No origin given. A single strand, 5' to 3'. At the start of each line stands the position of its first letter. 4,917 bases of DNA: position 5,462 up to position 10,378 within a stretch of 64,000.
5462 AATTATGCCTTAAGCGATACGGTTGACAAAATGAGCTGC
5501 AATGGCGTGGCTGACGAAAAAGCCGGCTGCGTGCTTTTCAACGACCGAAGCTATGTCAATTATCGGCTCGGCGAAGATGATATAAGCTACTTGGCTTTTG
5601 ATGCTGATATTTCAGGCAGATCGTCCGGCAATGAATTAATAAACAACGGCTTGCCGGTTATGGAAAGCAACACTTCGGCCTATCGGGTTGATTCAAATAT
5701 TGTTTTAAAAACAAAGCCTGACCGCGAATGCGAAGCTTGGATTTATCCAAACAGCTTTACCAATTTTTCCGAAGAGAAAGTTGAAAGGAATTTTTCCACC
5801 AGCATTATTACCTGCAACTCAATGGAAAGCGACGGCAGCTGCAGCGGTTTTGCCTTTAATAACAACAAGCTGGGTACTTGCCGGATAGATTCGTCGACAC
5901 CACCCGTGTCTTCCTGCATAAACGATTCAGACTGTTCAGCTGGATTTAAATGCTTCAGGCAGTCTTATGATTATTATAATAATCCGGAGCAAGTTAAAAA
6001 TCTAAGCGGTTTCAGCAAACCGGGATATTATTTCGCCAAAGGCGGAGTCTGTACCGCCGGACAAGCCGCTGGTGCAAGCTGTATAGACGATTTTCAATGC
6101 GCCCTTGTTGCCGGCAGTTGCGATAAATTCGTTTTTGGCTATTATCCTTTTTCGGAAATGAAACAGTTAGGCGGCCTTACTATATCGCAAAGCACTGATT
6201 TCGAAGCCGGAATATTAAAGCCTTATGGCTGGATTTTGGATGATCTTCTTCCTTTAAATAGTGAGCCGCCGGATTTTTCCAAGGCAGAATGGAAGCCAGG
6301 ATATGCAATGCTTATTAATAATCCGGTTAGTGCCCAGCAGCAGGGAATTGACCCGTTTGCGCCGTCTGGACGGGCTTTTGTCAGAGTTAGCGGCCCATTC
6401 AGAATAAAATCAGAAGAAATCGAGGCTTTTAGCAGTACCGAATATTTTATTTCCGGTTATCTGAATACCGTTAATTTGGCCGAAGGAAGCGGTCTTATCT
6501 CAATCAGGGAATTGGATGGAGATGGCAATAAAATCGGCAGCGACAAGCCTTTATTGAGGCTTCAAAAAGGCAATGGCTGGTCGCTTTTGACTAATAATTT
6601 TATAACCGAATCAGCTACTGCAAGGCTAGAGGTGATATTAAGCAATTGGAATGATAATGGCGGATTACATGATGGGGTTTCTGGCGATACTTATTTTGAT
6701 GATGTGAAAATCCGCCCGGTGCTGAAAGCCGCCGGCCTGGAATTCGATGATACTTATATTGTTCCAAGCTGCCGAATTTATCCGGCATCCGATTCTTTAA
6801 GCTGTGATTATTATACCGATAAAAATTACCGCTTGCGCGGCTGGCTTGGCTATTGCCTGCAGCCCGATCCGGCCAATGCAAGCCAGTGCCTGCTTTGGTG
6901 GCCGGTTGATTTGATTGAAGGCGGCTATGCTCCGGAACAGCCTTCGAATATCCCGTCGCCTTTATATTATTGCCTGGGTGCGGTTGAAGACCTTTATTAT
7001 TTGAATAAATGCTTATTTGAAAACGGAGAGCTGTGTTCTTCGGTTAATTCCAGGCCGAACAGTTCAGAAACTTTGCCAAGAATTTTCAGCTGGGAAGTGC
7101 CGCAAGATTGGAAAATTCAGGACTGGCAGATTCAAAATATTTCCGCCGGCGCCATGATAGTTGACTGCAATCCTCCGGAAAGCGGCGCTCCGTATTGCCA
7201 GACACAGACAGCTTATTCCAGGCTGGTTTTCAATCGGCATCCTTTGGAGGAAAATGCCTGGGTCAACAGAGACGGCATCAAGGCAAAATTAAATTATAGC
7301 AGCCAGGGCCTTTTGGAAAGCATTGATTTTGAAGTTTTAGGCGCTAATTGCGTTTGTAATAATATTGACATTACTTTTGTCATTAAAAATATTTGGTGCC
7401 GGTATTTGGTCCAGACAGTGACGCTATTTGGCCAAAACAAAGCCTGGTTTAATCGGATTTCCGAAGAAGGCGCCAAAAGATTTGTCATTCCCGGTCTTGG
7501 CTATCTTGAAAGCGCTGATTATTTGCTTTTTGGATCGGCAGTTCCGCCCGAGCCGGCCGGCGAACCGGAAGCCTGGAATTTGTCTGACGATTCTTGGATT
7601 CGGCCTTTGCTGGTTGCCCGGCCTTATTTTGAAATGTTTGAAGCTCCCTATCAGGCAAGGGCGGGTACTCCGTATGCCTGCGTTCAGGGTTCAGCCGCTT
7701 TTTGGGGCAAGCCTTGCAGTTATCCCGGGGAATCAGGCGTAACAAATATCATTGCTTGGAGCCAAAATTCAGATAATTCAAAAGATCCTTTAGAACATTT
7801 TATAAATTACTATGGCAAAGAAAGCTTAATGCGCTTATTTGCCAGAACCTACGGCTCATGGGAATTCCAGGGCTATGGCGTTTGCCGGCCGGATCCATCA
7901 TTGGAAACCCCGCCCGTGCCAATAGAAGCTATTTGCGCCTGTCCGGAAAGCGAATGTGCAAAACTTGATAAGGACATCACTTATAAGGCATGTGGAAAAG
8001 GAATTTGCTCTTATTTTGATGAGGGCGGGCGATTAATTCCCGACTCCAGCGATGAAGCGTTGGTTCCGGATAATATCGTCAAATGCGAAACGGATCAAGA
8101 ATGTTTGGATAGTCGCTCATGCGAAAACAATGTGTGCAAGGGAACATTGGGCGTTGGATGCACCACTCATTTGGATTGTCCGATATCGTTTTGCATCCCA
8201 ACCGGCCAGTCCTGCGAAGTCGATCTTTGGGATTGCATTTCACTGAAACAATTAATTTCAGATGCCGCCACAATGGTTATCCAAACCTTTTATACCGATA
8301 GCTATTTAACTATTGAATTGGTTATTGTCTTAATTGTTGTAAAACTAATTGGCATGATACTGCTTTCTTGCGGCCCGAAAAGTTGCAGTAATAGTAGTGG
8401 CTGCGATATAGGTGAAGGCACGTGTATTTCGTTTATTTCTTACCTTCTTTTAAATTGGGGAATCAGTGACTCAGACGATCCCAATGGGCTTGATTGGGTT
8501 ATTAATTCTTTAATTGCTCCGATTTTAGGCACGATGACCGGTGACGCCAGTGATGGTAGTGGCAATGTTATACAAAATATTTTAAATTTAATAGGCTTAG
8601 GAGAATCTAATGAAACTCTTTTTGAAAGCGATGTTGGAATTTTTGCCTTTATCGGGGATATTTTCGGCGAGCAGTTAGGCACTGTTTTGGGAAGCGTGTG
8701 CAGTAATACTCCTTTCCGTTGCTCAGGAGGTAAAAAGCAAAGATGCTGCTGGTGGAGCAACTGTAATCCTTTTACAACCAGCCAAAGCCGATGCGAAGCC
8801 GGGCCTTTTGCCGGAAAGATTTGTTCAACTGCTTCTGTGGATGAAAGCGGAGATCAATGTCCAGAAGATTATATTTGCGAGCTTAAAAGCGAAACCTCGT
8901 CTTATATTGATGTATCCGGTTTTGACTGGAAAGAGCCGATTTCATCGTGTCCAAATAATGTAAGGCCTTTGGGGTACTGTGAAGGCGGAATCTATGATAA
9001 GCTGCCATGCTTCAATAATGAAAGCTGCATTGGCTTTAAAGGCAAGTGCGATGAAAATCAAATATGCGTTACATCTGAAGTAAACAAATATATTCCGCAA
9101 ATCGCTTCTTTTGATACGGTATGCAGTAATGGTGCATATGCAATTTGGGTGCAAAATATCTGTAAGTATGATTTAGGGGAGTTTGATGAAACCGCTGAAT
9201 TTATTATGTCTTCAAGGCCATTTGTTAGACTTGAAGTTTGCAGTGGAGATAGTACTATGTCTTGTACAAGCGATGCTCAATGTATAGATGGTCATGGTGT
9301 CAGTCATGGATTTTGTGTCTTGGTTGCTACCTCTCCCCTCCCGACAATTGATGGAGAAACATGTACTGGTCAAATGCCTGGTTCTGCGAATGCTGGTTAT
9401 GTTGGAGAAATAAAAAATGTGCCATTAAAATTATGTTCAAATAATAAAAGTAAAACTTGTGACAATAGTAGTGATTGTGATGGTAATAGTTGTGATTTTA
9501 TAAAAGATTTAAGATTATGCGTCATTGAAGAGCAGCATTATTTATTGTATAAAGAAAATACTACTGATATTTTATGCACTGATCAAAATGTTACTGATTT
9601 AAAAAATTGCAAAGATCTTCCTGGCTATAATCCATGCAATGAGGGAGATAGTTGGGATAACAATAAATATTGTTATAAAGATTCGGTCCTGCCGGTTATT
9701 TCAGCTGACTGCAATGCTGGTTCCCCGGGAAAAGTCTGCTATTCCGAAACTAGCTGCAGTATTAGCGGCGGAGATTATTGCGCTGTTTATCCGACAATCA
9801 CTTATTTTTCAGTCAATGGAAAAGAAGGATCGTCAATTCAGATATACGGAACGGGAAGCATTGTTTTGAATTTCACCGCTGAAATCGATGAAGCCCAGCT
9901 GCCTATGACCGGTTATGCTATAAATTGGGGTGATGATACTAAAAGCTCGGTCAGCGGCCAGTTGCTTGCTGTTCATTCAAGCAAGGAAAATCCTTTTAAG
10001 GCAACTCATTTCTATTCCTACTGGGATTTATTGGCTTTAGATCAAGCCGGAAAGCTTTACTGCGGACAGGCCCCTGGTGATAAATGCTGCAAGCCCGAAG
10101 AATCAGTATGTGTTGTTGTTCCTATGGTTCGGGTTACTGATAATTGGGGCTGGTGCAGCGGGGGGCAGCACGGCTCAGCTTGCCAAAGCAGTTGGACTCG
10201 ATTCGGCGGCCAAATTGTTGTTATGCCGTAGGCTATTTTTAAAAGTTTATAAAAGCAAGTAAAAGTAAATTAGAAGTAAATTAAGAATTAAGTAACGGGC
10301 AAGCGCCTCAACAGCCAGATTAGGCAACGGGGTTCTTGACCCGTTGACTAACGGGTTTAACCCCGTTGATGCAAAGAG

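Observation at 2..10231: Giant (>3394 aa) cysteine-rich surface protein built from repeated CBM-like beta-sandwich modules, with an internal hydrophobic helix about 640 aa from the C-terminus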

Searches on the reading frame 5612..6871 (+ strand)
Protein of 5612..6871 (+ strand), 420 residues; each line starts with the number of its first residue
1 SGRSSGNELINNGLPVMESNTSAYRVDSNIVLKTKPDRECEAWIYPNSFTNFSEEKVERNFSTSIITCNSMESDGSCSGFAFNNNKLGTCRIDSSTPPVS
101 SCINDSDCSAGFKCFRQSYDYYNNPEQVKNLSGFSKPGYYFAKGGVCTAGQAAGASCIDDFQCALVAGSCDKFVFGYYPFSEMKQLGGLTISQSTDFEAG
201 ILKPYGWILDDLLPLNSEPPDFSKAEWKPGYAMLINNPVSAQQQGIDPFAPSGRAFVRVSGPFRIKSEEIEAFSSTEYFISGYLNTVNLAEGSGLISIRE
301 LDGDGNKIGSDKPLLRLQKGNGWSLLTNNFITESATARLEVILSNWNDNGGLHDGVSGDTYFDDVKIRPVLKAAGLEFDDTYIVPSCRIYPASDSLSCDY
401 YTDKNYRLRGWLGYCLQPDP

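Call 22: search_protein_families(library=pfam, proteins=[window:5612-6871:+], max_evalue=5)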
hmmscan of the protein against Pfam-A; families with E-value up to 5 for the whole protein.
window:5612-6871:+ (420 aa): 3 families
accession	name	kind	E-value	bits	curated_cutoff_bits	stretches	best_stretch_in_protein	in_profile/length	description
PF01683.23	EB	-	0.64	10.6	24.3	1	140-171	5-35/52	EB module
PF00095.26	WAP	-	1.1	10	20.8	1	87-114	2-29/41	WAP-type (Whey Acidic Protein) 'four-disulfide core'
PF23416.1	DUF7107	-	3.8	8.4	24.6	0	145-170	17-41/48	Domain of unknown function (DUF7107)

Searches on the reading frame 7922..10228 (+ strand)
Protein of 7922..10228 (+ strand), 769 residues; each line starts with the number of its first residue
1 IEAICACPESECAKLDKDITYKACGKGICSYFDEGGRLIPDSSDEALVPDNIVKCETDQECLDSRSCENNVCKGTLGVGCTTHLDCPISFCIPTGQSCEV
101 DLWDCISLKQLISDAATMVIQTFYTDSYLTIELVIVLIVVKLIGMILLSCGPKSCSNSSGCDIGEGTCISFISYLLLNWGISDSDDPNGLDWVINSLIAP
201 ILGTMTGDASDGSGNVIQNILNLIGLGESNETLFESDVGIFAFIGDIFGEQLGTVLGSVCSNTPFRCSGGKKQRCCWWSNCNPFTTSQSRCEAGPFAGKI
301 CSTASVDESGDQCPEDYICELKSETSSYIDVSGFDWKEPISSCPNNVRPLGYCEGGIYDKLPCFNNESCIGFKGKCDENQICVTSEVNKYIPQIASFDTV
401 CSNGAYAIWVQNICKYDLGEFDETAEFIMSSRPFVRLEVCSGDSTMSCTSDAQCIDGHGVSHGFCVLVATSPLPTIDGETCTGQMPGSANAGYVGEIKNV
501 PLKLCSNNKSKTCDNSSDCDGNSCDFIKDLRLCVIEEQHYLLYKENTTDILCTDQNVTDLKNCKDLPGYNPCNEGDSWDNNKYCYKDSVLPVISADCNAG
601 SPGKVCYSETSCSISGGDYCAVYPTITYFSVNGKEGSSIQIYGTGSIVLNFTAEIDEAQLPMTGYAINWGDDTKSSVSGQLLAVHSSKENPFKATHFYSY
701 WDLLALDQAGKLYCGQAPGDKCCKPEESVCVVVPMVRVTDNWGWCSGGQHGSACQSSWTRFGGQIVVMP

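Call 60: predict_structure(alignment_id=A4)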
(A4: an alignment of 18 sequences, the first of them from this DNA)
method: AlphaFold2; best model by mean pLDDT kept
length: 769 residues; sequences in the alignment: 18
mean_pLDDT: 53.5   pTM: 0.37
mean pLDDT of the five models: 53.5, 53.3, 52.2, 52.1, 51.1
residues with pLDDT >= 90: 101; 70-90: 133; 50-70: 112; < 50: 423
segments of 3 or more residues with pLDDT < 50: 1-29, 40-99, 182-186, 207-214, 216-218, 223-234, 236-238, 269-273, 280-288, 304-311, 321-331, 352-530, 533-543, 545-617
pLDDT, mean of each block of 10 residues (from residue 1): 31 37 40 53 41 34 36 31 30 35 73 83 75 82 77 84 83 76 51 59 50 47 44 47 64 79 67 53 45 54 47 53 41 62 82 38 31 29 29 24 24 25 28 25 29 27 26 29 26 34 32 40 38 44 44 33 28 27 25 33 35 49 93 94 95 81 91 87 71 95 95 79 78 95 89 91 94
secondary structure, 60 per line:
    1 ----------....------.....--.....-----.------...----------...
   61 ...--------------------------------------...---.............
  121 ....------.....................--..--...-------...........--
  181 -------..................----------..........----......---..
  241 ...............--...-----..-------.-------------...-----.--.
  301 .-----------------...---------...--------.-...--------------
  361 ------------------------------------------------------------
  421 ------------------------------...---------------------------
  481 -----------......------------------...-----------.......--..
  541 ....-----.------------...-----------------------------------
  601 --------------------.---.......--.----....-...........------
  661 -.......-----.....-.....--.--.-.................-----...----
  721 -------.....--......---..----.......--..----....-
elements in order (helices of 4 or more, strands of 3 or more residues): H11-14 E21-25 E28-32 H58-63 H108-124 H131-149 E168-170 H171-178 H188-205 H216-225 H230-235 H239-255 E258-260 E289-291 E319-321 E492-497 E530-536 E539-544 E625-631 E639-642 E644-654 E662-668 E674-678 H680-684 E692-699 H700-708 E714-716 E728-732 E735-740 H751-756 E765-768

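Call 63: fold_search(model_id=the predicted structure, library=pdb)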
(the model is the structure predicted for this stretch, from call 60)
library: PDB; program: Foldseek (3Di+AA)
matches with E <= 10: 1784; with E <= 0.001: 0
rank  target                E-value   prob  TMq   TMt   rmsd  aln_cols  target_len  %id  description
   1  5kwy_C                1.5e-03  0.92  0.09  0.33   8.8       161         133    9  Structure of human NPC1 middle lumenal domain bound to NPC2 (released 2016-08-24)
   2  5kwy_D                5.4e-03  0.85  0.09  0.35   8.5       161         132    9  Structure of human NPC1 middle lumenal domain bound to NPC2 (released 2016-08-24)
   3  8rc4_d                6.8e-03  0.91  0.10  0.10   7.0       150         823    8  Structure of Integrator-PP2A complex (released 2024-02-07)
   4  1nep                  1.1e-02  0.77  0.09  0.35   7.8       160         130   11  Crystal Structure Analysis of the Bovine NPC2 (Niemann-Pick C2) Protein (released 2003-01-28)
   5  8r2d_D                2.0e-02  0.89  0.10  0.11   7.2       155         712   10  Integrator cleavage module assembly intermediate (released 2024-07-31)
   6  7now_A                2.1e-02  0.38  0.08  0.31  12.7       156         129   13  Complex of Nucleoporin-98 and nanobody MS98-27 solved at 1.85A resolution (released 2021-04-07)
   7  8rrs_B                2.4e-02  0.69  0.09  0.41  12.9       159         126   11  Structure of mouse RyR2 solubilised in detergent in open state in complex with Ca2+, ATP, caffeine and Nb9657. (released 2024-10-09)
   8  6jb9                  2.5e-02  0.30  0.08  0.27  10.8       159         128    9  Crystal structure of nanobody D3-L11 (unbound form) (released 2019-11-06)
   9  1oda                  2.7e-02  0.69  0.09  0.41  10.1       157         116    9  N-terminal of Sialoadhesin in complex with Me-a-9-N-(biphenyl-4-carbonyl)-amino-9-deoxy-Neu5Ac (BIP compound) (released 2003-08-14)
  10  8sgj_H                2.7e-02  0.38  0.08  0.30  10.0       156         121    4  Cryo-EM structure of human NCX1 in apo inactivated state (released 2023-10-11)
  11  9zeo_K                3.0e-02  0.30  0.08  0.29  10.7       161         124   10  Competition for different elements of the nucleosome acidic patch yields distinct functional outcomes. VHH 1G1 (released 2026-03-04)
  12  7sfx_A                3.0e-02  0.23  0.07  0.17  12.8       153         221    7  10A1 Fab in complex with CD99 peptide (released 2021-12-29)
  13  6ffj_C                3.2e-02  0.33  0.08  0.20  10.2       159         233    7  Anti-tumor antibody 14F7-derived single chain fragment variable (scFv) (released 2018-08-15)
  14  6d48_G                3.3e-02  0.44  0.08  0.34   9.8       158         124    7  Cell Surface Receptor (released 2019-04-17)
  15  4m62_H                3.5e-02  0.60  0.09  0.37  10.1       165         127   10  Ontogeny of recognition specificity and functionality for the anti-HIV neutralizing antibody 4E10 (released 2014-10-08)
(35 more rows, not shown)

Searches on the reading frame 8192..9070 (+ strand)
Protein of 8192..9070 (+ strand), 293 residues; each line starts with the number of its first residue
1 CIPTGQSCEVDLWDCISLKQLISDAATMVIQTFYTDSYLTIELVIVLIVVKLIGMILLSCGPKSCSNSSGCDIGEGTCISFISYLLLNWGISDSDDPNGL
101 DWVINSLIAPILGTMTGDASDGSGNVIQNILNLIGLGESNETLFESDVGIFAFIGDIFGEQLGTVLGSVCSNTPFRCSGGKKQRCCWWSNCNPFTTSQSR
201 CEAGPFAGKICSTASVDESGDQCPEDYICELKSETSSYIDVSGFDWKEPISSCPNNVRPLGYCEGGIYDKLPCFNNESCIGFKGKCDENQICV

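Call 42: find_homologous_proteins(query=window:8192-9070:+, max_evalue=0.001)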
Query seq(293 aa): 390 candidates shared short words with the query, none scored E <= 0.001.
